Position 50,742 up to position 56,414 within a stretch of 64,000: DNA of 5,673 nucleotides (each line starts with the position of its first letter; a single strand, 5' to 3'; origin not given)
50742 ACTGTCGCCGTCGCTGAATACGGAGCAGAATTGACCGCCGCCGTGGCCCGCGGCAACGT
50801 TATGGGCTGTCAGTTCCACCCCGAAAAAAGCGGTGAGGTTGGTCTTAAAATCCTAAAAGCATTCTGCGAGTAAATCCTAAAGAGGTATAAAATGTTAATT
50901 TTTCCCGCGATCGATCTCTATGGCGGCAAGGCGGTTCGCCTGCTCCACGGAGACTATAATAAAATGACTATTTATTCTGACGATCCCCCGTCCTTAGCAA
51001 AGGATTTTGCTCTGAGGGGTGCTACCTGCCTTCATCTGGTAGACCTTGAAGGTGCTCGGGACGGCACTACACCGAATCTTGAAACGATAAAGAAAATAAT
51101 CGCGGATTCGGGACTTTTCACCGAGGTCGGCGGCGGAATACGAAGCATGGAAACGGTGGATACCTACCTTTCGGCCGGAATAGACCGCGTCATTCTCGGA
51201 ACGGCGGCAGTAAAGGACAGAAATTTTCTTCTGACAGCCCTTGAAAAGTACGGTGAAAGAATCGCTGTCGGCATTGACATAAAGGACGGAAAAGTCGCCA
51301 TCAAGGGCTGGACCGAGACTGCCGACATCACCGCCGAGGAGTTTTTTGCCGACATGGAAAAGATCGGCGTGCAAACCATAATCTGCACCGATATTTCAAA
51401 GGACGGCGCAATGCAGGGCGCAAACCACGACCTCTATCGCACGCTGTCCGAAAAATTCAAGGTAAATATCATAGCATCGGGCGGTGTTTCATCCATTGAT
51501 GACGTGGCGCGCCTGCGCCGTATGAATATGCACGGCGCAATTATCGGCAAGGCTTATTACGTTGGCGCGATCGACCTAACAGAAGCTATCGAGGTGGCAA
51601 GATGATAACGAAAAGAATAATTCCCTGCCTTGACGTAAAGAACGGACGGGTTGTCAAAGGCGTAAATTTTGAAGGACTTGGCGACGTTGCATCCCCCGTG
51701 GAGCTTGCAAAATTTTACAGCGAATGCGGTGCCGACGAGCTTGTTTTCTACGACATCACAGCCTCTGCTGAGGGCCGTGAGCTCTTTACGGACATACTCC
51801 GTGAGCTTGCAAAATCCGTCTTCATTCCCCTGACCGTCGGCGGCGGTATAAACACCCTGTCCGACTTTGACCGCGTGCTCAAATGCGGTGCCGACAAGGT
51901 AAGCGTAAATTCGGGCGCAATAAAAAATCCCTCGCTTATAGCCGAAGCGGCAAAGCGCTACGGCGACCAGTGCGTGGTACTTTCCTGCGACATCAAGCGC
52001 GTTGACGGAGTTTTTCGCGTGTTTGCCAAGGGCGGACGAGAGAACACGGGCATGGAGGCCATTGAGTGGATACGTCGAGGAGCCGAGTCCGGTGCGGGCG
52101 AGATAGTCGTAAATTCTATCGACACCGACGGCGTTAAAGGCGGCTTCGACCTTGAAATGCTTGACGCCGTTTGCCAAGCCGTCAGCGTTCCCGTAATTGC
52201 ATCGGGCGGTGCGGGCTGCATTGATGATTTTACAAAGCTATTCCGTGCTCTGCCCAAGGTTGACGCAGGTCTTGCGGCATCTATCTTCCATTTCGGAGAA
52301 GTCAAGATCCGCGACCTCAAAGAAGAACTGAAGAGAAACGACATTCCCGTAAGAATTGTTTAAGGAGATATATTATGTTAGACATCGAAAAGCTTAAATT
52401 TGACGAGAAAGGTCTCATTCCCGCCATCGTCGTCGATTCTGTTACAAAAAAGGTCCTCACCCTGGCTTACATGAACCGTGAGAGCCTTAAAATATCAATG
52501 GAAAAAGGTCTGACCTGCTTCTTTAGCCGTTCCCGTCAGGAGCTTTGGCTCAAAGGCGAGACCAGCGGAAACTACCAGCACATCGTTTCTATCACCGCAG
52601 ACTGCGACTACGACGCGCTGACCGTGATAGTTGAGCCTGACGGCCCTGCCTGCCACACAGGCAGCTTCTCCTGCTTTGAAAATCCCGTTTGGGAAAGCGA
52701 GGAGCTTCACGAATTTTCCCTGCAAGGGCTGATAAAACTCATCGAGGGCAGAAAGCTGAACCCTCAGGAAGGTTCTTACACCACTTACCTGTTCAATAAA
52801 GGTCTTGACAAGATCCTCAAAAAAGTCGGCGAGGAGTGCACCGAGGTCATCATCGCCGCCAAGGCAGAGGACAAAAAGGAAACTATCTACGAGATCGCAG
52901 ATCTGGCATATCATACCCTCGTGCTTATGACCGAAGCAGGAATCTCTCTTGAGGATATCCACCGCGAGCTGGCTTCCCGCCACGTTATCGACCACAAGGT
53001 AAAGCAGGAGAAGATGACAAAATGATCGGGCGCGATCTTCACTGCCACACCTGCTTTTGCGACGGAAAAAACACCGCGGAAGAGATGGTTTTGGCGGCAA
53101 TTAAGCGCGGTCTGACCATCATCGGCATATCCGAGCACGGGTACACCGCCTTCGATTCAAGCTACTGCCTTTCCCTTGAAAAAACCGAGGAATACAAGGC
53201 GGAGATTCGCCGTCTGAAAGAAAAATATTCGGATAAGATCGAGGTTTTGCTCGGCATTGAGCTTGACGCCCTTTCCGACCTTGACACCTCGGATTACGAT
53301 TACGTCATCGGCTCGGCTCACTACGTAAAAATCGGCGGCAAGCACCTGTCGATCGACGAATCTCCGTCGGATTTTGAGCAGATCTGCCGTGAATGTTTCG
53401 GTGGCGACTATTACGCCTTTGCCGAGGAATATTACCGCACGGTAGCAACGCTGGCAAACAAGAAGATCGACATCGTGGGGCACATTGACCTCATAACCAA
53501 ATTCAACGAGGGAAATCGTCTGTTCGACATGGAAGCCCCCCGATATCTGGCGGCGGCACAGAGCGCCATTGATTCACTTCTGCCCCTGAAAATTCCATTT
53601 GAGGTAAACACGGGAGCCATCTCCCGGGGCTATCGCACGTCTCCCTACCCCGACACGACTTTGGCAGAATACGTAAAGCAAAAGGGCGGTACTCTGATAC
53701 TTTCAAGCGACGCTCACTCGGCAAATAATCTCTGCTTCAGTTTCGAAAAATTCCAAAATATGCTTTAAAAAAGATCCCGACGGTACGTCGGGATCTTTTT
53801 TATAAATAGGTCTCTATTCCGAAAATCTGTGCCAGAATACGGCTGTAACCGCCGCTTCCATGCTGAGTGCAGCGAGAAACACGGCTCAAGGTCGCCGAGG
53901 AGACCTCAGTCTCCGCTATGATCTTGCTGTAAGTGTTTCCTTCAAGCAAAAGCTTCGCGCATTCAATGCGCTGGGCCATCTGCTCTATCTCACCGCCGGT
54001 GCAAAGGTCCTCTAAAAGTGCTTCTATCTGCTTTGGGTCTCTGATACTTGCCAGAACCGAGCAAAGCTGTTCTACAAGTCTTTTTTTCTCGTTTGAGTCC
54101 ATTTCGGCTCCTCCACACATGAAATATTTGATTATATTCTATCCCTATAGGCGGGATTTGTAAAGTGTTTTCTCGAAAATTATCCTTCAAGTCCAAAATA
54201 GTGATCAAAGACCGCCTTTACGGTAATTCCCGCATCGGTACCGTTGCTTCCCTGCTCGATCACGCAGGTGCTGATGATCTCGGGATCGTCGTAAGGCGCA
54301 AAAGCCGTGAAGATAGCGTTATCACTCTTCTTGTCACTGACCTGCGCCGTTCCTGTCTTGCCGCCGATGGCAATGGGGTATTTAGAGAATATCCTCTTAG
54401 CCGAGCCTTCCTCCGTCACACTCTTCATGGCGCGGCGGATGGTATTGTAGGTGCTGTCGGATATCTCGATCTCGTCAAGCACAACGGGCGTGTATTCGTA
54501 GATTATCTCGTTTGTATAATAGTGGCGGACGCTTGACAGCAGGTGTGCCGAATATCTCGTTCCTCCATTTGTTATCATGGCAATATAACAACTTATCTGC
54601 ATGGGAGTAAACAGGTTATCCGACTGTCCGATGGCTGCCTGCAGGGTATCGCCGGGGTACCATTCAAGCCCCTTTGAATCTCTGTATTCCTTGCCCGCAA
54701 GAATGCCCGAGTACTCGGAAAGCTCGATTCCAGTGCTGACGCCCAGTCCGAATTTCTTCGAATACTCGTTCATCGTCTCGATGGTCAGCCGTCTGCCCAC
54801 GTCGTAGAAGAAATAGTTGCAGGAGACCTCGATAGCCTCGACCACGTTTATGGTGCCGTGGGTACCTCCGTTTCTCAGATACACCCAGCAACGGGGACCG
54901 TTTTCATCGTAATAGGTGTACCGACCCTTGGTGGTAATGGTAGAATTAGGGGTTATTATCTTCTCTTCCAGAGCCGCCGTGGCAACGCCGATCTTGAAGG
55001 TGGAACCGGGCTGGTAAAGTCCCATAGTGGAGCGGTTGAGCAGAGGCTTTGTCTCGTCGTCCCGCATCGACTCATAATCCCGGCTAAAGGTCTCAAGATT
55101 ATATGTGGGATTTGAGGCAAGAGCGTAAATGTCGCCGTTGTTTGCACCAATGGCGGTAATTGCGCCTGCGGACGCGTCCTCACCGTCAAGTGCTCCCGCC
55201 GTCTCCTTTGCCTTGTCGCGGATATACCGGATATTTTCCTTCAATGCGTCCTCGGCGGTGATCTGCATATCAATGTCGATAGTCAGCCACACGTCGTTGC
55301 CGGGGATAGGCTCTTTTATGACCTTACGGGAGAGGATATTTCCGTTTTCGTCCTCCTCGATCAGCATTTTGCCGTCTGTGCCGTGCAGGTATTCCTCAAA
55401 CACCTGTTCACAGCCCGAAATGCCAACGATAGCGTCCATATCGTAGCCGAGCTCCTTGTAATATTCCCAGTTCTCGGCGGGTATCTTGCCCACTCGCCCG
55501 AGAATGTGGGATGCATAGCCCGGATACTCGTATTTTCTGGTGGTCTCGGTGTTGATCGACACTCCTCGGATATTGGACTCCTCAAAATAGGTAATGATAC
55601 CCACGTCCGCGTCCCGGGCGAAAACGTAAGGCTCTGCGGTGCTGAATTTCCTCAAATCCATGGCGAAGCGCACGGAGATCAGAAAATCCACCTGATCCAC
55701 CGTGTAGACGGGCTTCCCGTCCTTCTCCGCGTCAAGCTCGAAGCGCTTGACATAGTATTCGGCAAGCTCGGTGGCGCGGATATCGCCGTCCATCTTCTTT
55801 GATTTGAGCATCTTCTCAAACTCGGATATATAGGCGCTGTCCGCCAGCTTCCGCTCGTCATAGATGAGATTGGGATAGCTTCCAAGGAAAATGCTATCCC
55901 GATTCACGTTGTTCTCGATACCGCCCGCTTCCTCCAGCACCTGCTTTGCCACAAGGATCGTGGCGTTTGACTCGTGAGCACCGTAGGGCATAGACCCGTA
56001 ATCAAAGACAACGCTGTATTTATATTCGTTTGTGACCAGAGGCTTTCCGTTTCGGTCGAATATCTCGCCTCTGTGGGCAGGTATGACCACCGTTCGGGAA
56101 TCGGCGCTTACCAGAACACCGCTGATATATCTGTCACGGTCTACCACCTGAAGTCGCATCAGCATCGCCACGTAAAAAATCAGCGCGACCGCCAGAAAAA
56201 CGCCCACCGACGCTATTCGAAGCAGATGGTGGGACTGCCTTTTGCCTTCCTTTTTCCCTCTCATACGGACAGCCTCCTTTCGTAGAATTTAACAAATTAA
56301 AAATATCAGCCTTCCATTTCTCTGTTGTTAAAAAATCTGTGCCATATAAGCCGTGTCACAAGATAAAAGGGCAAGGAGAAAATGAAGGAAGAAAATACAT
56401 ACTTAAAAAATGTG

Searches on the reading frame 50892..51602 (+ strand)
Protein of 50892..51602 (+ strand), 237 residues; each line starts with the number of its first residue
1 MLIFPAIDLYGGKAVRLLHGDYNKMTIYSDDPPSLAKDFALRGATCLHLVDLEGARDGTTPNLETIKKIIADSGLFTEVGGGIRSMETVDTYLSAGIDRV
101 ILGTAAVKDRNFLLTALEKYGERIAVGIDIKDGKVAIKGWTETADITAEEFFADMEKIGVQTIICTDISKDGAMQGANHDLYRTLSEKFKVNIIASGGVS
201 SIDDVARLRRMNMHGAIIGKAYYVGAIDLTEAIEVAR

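Call 81: search_protein_families(library=pfam, proteins=[window:50892-51602:+], max_evalue=0.0001)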
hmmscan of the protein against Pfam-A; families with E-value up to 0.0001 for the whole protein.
window:50892-51602:+ (237 aa): 1 family
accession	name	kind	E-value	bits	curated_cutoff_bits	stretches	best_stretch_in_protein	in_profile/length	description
PF00977.27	His_biosynth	-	1.5e-75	254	23.6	1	3-227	2-227/228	Histidine biosynthesis protein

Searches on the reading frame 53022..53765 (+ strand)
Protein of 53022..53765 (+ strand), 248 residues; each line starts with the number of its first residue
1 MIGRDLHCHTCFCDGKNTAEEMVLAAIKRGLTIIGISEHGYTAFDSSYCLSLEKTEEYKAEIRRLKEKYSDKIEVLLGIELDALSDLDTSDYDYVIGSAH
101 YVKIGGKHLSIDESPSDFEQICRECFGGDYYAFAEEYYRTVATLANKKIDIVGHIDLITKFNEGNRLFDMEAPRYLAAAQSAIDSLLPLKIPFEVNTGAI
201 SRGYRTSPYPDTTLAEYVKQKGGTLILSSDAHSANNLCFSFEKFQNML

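Call 81: search_protein_families(library=pfam, proteins=[window:53022-53765:+], max_evalue=0.0001)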
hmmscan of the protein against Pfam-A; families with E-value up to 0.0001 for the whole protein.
window:53022-53765:+ (248 aa): 1 family
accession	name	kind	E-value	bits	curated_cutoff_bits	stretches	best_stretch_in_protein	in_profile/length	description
PF02811.25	PHP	-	1.8e-17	64.6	26.4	1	5-180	1-146/164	PHP domain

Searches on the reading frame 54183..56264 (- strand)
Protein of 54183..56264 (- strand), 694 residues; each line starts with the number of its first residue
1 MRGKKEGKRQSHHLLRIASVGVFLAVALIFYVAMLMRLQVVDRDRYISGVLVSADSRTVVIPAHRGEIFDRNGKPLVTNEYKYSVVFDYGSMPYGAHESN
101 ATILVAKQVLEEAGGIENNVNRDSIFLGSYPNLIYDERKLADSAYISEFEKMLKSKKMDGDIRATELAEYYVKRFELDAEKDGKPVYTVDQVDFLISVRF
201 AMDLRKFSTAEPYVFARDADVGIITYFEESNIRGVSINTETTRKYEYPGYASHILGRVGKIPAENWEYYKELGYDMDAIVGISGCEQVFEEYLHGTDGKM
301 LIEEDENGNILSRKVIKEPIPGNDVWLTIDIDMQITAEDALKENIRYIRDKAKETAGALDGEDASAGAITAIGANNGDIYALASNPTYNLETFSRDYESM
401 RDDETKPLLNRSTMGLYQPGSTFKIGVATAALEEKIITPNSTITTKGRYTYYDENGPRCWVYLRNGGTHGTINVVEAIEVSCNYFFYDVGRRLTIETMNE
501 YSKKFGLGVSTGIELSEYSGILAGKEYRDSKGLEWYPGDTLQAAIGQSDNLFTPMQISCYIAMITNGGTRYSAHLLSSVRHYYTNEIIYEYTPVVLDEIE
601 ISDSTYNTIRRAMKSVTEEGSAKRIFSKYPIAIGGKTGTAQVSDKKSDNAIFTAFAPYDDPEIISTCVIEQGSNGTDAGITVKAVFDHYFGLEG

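Call 49: search_protein_families(library=pfam, proteins=[window:54183-56264:-], max_evalue=0.00001)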
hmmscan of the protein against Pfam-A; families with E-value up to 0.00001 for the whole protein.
window:54183-56264:- (694 aa): 2 families
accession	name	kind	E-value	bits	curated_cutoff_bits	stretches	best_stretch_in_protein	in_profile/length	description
PF00905.27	Transpeptidase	-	1.4e-53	182.5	22.1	1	367-681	1-293/299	Penicillin binding protein transpeptidase domain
PF03717.20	PBP_dimer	-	9.2e-33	114.6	24.4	1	61-313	2-178/180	Penicillin-binding Protein dimerisation domain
